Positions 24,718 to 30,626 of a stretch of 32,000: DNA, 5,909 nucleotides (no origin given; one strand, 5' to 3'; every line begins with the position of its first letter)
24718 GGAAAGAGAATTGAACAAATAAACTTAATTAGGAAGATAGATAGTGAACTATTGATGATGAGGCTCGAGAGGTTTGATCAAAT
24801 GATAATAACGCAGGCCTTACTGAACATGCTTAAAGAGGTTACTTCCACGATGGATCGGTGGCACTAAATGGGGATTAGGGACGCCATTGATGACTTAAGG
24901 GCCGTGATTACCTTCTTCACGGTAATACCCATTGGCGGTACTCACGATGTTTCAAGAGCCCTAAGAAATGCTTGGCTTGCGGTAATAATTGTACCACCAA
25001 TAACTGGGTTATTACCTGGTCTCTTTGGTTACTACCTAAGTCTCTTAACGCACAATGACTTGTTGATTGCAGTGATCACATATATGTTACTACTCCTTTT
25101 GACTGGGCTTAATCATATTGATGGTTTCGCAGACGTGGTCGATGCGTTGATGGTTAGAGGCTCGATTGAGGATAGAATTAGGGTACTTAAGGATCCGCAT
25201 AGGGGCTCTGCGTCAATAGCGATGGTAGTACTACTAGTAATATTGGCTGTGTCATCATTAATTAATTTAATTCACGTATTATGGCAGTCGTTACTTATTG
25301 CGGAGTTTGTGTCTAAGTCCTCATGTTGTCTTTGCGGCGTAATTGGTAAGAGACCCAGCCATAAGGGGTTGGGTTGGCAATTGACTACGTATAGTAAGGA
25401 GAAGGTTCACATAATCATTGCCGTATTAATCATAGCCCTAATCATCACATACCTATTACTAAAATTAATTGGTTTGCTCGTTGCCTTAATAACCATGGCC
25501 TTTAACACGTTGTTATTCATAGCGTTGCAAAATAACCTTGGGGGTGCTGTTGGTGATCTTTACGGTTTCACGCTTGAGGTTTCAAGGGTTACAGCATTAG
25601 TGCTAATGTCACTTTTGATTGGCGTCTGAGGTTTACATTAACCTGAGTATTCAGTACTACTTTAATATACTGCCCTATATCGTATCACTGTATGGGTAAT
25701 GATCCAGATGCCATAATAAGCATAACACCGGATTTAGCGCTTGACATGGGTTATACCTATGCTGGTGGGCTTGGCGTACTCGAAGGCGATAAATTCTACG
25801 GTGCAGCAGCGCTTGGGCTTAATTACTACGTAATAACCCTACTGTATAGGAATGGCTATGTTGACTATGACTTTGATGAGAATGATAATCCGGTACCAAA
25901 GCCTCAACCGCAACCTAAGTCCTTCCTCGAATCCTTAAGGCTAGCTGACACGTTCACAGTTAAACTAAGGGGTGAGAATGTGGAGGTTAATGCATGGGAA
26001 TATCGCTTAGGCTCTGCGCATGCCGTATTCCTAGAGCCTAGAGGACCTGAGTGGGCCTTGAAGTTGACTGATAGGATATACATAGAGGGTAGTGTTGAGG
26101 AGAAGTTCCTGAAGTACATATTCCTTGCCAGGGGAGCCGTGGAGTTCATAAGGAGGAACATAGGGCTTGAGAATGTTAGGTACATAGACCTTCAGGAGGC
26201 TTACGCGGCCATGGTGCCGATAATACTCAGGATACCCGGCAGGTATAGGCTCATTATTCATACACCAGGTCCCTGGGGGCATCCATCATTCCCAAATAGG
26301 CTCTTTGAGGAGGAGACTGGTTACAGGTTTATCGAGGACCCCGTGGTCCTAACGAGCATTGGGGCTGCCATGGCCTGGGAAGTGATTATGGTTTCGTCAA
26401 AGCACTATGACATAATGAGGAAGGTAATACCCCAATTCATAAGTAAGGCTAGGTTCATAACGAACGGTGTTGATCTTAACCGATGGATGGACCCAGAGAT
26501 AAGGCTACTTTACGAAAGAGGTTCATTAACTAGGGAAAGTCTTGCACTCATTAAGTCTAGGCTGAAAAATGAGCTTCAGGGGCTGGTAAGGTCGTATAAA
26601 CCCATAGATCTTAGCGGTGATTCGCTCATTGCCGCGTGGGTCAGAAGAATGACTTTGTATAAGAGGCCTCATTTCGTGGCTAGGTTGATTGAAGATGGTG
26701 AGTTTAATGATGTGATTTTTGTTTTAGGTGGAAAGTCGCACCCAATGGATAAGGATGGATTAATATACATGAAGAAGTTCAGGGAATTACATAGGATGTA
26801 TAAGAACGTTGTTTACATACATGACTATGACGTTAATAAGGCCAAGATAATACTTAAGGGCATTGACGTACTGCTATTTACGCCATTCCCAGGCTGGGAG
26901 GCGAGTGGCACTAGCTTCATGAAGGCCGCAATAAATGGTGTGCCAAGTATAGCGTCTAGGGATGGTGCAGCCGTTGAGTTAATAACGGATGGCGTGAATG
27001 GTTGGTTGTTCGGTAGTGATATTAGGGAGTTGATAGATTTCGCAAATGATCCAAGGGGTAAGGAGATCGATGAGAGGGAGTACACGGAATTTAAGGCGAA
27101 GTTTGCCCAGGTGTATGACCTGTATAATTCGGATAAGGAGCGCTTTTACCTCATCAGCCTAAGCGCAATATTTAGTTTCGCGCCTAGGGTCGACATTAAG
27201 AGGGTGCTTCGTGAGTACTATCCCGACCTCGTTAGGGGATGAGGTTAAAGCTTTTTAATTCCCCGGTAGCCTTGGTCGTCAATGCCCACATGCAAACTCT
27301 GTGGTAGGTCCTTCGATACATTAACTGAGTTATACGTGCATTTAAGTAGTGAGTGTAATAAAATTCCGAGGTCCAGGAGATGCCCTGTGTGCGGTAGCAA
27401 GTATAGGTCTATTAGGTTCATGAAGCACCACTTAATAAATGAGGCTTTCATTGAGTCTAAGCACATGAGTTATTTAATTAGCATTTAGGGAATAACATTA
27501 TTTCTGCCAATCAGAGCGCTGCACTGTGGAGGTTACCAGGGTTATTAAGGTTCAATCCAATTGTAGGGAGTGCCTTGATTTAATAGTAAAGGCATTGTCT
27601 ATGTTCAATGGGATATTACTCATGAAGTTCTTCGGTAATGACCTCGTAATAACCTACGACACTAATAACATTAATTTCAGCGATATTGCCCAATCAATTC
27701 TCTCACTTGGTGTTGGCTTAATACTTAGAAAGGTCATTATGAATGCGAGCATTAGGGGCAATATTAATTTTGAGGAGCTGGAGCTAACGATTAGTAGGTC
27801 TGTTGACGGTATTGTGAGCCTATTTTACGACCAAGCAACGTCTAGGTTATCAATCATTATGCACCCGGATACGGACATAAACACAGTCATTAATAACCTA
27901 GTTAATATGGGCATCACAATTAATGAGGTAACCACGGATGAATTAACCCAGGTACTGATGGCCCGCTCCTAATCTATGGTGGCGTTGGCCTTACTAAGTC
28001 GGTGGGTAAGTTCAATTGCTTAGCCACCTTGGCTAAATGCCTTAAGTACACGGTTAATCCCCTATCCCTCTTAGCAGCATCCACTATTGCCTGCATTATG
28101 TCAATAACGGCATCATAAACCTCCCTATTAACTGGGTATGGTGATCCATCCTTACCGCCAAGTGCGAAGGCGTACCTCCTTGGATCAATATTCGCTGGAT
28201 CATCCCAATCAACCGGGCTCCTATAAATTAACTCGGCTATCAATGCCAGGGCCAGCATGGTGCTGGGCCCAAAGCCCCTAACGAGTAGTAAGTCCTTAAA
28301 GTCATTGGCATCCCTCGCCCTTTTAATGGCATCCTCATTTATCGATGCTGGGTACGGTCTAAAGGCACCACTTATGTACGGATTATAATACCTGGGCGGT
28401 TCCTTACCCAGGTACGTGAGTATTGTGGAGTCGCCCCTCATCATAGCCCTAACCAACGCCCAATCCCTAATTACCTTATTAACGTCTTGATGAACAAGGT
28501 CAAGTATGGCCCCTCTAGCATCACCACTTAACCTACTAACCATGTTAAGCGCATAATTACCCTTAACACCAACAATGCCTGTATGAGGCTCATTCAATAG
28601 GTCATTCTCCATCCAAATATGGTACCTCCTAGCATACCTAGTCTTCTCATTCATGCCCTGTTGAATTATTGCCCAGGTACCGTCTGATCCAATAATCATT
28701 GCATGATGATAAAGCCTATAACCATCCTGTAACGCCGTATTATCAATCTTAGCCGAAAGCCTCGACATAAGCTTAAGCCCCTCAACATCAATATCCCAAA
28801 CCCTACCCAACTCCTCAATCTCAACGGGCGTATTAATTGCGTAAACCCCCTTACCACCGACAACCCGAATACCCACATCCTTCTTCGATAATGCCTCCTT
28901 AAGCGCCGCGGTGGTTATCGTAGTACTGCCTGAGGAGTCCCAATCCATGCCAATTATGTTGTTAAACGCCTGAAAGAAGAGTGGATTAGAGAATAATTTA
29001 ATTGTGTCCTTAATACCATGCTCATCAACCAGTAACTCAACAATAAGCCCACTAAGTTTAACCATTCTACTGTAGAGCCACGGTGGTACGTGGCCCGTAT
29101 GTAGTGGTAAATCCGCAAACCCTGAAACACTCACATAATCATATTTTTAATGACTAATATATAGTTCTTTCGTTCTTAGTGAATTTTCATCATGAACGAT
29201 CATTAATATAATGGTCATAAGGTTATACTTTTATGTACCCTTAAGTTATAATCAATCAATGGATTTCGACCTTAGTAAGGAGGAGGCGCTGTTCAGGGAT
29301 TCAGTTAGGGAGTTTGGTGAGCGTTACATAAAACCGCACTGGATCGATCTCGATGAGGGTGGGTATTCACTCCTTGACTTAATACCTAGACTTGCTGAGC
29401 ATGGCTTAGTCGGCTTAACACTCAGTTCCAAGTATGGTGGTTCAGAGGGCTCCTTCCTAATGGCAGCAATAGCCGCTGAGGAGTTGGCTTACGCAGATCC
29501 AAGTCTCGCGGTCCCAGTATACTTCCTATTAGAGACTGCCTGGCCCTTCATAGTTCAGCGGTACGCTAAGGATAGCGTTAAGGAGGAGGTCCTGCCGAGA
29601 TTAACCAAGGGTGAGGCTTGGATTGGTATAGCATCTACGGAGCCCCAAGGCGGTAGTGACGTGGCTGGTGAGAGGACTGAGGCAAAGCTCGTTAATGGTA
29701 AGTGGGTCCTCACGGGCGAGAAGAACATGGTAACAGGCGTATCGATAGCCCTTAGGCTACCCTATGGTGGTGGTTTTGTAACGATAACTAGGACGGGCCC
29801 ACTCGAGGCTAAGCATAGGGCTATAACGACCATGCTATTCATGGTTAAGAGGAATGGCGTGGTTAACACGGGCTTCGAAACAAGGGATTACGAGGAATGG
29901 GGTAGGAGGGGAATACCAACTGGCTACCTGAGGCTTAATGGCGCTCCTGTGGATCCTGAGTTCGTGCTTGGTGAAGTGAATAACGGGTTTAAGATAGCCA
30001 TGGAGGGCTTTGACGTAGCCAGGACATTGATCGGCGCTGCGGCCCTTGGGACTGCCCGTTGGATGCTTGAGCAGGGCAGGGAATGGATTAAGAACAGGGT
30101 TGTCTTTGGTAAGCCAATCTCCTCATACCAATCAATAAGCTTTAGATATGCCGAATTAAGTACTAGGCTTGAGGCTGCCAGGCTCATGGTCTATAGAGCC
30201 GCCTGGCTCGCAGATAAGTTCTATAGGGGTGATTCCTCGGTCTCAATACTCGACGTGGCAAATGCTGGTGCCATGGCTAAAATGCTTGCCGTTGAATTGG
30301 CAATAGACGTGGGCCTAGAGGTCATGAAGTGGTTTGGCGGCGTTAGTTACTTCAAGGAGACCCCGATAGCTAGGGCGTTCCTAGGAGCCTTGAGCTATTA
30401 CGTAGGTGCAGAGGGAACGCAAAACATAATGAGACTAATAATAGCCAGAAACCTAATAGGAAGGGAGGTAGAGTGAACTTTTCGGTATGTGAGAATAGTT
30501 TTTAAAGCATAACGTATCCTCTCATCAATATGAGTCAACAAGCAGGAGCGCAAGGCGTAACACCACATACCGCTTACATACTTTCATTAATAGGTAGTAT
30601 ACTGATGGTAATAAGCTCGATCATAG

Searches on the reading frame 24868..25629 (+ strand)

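Call 63: search_protein_families(library=pfam, proteins=[window:24868-25629:+], max_evalue=0.00001)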
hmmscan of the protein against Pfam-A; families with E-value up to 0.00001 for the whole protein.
window:24868-25629:+ (253 aa): 1 family
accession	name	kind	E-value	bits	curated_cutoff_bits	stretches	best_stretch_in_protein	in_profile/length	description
PF02654.20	CobS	-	3.3e-35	122.5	23.2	1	14-245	2-207/207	Cobalamin-5-phosphate synthase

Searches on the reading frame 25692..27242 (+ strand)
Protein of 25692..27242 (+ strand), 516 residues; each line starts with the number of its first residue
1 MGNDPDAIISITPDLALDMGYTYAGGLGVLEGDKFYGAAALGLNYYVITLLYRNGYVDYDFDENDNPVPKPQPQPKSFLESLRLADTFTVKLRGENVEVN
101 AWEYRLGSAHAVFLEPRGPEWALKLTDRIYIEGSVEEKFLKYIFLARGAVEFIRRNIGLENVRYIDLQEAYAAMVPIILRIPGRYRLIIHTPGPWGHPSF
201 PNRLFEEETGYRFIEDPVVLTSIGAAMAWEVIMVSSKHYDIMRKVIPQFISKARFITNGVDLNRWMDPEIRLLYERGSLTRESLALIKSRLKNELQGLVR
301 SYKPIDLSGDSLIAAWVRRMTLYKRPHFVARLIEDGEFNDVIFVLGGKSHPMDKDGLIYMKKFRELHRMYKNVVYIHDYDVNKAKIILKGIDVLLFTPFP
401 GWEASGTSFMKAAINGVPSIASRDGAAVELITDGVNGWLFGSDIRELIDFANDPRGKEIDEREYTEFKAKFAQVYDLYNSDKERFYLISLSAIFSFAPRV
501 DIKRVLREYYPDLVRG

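Call 63: search_protein_families(library=pfam, proteins=[window:25692-27242:+], max_evalue=0.00001)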
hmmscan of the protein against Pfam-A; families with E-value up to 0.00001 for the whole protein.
window:25692-27242:+ (516 aa): 3 families
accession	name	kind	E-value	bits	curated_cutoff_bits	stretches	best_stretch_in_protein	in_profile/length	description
PF00343.26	Phosphorylase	-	4.2e-15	55.5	27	1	280-479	415-631/713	Carbohydrate phosphorylase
PF00534.26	Glycos_transf_1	-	5.6e-08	33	26.4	1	309-442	13-142/172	Glycosyl transferases group 1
PF13692.12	Glyco_trans_1_4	-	2.4e-06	28.3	27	0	330-448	25-133/142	Glycosyl transferases group 1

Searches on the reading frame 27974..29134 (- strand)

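Call 63: search_protein_families(library=pfam, proteins=[window:27974-29134:-], max_evalue=0.00001)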
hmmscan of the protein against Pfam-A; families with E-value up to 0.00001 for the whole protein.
window:27974-29134:- (386 aa): 1 family
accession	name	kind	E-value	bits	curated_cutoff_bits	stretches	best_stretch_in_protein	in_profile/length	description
PF05559.16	DUF763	-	2.2e-114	382.4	35.5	1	5-335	1-319/319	Protein of unknown function (DUF763)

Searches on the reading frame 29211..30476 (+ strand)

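Call 63: search_protein_families(library=pfam, proteins=[window:29211-30476:+], max_evalue=0.00001)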
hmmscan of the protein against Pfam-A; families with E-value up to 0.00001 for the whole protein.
window:29211-30476:+ (421 aa): 4 families
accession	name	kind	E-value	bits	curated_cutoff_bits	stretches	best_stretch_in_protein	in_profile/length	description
PF00441.29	Acyl-CoA_dh_1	-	8.7e-36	123.8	22.4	1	257-415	1-149/150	Acyl-CoA dehydrogenase, C-terminal domain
PF02771.21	Acyl-CoA_dh_N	-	8.3e-22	78.1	22.9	1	23-135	2-113/113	Acyl-CoA dehydrogenase, N-terminal domain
PF08028.16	Acyl-CoA_dh_2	-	2.9e-18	66.9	22.7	1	273-390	2-120/134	Acyl-CoA dehydrogenase, C-terminal domain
PF02770.24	Acyl-CoA_dh_M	-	2e-12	47.6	33.3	1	140-243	2-95/97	Acyl-CoA dehydrogenase, middle domain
